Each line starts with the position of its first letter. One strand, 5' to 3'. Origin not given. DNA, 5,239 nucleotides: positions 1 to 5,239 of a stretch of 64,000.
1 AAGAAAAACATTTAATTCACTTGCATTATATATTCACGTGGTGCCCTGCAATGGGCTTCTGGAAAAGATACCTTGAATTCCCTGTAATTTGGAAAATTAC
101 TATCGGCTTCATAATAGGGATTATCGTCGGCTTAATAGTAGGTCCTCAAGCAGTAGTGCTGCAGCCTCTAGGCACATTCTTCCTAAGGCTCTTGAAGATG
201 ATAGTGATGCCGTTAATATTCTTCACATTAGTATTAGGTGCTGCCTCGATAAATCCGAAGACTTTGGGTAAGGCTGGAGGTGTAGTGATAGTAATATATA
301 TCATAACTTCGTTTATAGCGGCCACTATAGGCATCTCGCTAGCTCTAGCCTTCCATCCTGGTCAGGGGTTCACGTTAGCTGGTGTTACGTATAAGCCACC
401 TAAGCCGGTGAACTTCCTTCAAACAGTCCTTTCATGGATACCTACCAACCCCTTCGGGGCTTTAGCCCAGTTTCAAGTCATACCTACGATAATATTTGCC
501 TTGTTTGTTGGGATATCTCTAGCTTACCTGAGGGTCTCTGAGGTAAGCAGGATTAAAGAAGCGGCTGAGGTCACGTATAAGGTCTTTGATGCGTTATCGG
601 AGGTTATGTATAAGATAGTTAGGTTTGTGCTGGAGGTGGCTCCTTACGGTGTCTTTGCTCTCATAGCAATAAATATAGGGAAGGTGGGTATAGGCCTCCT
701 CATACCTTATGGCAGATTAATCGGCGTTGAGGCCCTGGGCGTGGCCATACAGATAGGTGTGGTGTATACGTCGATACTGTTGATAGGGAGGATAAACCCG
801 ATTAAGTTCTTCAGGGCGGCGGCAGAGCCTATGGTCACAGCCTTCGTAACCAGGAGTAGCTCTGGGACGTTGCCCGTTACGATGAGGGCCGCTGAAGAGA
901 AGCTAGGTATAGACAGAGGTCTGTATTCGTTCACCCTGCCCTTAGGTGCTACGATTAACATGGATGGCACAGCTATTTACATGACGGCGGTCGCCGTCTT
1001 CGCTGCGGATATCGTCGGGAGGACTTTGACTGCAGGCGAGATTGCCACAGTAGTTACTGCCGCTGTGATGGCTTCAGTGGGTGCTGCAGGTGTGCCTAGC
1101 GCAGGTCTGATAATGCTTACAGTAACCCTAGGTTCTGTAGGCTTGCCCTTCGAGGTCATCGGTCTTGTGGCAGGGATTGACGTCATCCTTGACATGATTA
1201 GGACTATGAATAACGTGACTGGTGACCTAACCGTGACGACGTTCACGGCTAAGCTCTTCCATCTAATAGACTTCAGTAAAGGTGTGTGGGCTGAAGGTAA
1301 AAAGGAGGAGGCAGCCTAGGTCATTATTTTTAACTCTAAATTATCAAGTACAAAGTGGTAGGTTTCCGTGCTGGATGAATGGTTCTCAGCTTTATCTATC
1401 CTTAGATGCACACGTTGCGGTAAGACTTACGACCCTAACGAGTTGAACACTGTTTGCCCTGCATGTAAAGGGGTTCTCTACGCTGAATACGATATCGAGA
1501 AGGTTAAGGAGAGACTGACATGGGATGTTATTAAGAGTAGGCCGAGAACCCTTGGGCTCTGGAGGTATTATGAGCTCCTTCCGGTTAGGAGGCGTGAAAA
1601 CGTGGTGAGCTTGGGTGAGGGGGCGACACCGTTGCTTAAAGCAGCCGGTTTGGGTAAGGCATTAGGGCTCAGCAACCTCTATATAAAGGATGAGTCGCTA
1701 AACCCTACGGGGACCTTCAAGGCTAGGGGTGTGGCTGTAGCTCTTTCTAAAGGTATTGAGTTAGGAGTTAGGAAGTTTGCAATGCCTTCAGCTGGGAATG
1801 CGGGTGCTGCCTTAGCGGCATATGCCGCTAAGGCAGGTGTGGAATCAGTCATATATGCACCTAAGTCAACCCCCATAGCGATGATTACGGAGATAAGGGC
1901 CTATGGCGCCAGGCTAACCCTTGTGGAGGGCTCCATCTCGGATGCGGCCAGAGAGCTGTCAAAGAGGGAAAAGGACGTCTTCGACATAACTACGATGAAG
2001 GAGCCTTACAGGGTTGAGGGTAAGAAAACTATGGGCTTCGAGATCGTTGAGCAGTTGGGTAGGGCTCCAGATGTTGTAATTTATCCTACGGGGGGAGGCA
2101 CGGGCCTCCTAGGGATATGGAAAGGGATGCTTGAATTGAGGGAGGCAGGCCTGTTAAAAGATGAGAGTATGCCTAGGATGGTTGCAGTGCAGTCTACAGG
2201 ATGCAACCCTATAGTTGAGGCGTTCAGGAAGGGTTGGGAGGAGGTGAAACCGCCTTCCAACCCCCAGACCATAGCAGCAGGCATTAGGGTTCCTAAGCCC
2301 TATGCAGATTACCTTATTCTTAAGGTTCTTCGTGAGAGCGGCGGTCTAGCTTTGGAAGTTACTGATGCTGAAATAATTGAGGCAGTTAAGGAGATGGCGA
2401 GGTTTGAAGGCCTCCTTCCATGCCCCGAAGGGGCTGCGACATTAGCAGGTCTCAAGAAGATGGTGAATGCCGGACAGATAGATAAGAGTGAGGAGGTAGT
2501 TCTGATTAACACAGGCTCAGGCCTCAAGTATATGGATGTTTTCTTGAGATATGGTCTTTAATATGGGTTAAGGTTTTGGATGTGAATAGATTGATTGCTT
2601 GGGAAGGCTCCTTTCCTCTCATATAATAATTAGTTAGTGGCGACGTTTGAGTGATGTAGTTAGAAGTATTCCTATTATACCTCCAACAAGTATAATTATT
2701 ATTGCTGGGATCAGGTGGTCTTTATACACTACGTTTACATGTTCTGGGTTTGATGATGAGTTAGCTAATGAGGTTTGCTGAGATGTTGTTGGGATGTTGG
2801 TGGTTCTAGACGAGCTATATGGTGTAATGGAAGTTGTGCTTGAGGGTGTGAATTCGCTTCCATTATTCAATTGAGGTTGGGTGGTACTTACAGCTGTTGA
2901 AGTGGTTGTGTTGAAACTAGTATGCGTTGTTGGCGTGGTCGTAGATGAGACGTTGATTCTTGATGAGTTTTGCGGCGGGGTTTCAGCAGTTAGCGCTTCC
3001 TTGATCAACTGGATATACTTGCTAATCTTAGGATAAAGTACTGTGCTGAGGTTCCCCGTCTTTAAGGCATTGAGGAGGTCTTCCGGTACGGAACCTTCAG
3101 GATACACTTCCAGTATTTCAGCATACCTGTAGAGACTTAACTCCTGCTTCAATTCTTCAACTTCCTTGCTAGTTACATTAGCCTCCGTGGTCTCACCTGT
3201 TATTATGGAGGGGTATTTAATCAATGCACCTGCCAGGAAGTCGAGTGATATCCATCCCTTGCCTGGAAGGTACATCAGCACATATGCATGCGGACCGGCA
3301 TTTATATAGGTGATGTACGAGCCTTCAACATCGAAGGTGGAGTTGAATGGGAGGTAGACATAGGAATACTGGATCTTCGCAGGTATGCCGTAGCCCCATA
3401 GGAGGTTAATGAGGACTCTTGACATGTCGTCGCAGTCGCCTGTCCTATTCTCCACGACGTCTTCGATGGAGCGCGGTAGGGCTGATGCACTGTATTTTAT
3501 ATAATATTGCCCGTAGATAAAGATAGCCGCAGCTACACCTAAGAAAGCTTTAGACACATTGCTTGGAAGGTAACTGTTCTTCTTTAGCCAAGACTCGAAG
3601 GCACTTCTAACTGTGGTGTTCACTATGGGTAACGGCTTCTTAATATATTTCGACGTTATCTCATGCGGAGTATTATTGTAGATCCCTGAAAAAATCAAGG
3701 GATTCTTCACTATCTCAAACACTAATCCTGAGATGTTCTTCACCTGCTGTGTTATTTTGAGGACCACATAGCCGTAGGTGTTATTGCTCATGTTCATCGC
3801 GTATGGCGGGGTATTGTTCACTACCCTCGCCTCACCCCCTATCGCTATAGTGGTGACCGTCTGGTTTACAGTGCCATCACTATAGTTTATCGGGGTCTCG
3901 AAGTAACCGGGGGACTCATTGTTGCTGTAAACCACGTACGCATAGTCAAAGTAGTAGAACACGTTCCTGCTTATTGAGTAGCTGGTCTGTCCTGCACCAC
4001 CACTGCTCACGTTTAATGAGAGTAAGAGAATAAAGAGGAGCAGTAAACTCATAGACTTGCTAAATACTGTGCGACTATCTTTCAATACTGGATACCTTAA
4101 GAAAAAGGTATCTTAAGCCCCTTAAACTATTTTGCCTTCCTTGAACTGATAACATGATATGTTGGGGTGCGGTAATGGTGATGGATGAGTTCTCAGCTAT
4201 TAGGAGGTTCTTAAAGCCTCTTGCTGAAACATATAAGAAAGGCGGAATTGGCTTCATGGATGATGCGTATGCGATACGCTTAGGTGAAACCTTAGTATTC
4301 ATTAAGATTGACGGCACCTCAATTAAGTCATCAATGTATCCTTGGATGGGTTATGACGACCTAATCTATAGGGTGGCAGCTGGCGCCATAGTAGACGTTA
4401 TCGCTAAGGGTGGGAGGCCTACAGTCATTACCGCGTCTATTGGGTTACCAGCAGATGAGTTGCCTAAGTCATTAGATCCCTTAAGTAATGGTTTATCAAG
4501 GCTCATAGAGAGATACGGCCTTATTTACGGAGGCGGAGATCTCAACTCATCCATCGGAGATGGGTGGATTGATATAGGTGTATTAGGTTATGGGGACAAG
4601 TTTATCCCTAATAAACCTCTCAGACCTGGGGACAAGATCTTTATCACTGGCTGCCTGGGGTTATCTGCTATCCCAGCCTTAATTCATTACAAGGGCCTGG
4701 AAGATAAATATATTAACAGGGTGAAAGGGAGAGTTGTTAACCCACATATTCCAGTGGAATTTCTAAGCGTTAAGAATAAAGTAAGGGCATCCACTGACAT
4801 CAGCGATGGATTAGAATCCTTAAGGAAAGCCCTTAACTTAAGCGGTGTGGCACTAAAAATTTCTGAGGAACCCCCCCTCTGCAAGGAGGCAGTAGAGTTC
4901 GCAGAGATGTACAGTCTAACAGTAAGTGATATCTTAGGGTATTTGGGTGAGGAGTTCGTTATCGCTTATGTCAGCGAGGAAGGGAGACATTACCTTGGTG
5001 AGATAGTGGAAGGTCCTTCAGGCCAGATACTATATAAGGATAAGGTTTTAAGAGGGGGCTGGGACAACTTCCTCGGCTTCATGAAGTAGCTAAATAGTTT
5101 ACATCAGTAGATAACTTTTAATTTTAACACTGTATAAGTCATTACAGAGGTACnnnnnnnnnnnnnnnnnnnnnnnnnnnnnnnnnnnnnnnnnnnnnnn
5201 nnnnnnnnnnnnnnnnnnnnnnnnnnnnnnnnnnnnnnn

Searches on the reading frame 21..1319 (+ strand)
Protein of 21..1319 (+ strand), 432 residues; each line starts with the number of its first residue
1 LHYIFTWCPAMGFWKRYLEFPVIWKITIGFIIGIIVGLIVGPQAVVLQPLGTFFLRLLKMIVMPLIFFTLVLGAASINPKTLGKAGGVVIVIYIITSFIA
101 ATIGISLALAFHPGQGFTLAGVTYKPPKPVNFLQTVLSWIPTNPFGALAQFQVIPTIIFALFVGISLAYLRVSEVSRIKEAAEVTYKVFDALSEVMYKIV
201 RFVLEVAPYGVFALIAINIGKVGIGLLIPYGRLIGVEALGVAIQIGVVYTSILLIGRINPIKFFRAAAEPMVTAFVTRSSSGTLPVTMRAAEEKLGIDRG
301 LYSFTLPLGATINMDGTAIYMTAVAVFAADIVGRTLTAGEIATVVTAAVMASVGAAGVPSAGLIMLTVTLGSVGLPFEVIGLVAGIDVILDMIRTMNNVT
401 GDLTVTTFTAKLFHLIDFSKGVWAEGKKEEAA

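Call 41: search_protein_families(library=pfam, proteins=[window:21-1319:+], max_evalue=0.00001)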
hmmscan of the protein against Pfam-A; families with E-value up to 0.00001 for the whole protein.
window:21-1319:+ (432 aa): 1 family
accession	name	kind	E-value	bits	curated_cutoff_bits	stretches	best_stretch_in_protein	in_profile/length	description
PF00375.23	SDF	-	1.4e-114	383.6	27.9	1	23-411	2-386/387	Sodium:dicarboxylate symporter family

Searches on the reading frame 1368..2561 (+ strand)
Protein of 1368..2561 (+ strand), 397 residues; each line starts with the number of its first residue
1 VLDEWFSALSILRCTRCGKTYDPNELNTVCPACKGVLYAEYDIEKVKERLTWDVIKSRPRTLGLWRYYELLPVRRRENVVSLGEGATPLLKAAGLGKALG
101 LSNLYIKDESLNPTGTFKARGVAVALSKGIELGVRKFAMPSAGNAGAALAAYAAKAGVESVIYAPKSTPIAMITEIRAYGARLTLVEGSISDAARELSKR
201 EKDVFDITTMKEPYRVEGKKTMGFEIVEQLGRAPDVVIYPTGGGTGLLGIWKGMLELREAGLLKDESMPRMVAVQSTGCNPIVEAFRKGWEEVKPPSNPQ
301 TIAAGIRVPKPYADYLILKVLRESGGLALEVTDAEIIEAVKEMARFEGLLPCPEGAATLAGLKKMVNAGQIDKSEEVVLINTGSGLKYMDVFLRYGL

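Call 41: search_protein_families(library=pfam, proteins=[window:1368-2561:+], max_evalue=0.00001)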
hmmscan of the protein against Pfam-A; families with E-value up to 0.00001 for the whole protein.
window:1368-2561:+ (397 aa): 1 family
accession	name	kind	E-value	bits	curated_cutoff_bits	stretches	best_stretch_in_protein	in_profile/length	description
PF00291.31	PALP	-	1.4e-77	261.4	35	1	80-383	1-295/295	Pyridoxal-phosphate dependent enzyme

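Call 43: search_solved_structures(query=window:1368-2561:+, max_evalue=1e-10)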
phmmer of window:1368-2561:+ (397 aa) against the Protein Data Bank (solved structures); distinct sequences matched with E-value up to 1e-10: 37.
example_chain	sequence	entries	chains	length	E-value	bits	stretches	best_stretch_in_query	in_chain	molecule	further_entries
2zsj_A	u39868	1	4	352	9.8e-62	212.3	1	66-393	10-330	Threonine synthase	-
6cgq_A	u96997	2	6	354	4.4e-55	190.4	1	65-388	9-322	Threonine synthase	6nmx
1uim_A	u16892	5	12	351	4.7e-55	190.3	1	65-387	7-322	Threonine Synthase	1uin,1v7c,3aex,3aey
2d1f_A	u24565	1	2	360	6.7e-53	183.2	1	66-393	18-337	Threonine synthase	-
1e5x_A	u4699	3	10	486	1.7e-38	135.8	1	58-390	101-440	THREONINE SYNTHASE | THREONINE SYNTHASE 1, CHLOROPLASTIC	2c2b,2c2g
1pwe_A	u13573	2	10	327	3.9e-20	75.3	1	86-362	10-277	L-serine dehydratase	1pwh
1p5j_A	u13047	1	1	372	4.3e-18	68.6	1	86-362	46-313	L-serine dehydratase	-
4h27_A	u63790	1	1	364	4.7e-18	68.5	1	86-362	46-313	L-serine dehydratase/L-threonine deaminase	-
2rkb_A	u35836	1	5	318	1.3e-16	63.7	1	86-258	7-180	Serine dehydratase-like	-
8y1j_A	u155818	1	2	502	2.6e-16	62.7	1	86-387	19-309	L-threonine dehydratase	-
5ey5_B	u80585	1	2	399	7.2e-15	58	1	86-395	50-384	LBCA-b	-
6lut_A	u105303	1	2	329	4e-14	55.5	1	87-380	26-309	Probable serine racemase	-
9k3c_A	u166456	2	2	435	8.6e-14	54.4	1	53-388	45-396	Cysteate synthase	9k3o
5c3u_A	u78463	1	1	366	3e-13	52.6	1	85-382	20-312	L-serine ammonia-lyase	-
5cvc_A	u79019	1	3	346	3e-13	52.6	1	86-361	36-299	Serine racemase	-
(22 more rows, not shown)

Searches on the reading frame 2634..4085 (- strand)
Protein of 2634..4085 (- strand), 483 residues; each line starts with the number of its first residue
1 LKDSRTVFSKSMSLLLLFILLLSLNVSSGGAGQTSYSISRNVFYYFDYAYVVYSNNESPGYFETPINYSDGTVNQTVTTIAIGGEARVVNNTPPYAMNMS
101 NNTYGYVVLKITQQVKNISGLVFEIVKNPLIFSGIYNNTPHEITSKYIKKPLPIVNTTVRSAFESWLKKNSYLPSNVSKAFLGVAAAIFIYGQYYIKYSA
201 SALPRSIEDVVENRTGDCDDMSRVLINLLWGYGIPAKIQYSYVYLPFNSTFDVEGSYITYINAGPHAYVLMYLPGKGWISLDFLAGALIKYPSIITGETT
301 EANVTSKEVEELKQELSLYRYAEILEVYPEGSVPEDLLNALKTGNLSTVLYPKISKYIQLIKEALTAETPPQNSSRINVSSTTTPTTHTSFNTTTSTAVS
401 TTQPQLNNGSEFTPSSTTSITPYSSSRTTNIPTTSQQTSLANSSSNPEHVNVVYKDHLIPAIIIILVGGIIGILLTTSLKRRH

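Call 41: search_protein_families(library=pfam, proteins=[window:2634-4085:-], max_evalue=0.00001)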
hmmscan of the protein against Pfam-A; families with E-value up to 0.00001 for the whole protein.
window:2634-4085:- (483 aa): 1 family
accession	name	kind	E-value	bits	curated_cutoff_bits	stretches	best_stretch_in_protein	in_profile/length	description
PF01841.26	Transglut_core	-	5.5e-10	39.9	23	1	185-282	18-107/108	Transglutaminase-like superfamily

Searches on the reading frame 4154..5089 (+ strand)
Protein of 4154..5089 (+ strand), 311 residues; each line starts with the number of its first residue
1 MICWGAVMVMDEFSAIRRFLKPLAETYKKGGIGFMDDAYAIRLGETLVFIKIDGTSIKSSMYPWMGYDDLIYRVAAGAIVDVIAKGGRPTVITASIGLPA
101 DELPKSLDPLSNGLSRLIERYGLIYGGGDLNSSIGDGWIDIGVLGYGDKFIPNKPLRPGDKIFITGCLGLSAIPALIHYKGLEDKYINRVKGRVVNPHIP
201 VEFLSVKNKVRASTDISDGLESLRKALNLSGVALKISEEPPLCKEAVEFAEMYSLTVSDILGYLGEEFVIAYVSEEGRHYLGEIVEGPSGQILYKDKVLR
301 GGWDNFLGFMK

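Call 41: search_protein_families(library=pfam, proteins=[window:4154-5089:+], max_evalue=0.00001)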
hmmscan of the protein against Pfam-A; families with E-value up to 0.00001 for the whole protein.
window:4154-5089:+ (311 aa): 1 family
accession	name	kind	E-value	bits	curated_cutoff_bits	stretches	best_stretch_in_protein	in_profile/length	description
PF00586.29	AIRS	-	4.2e-10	40.5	24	1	36-145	2-108/112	AIR synthase related protein, N-terminal domain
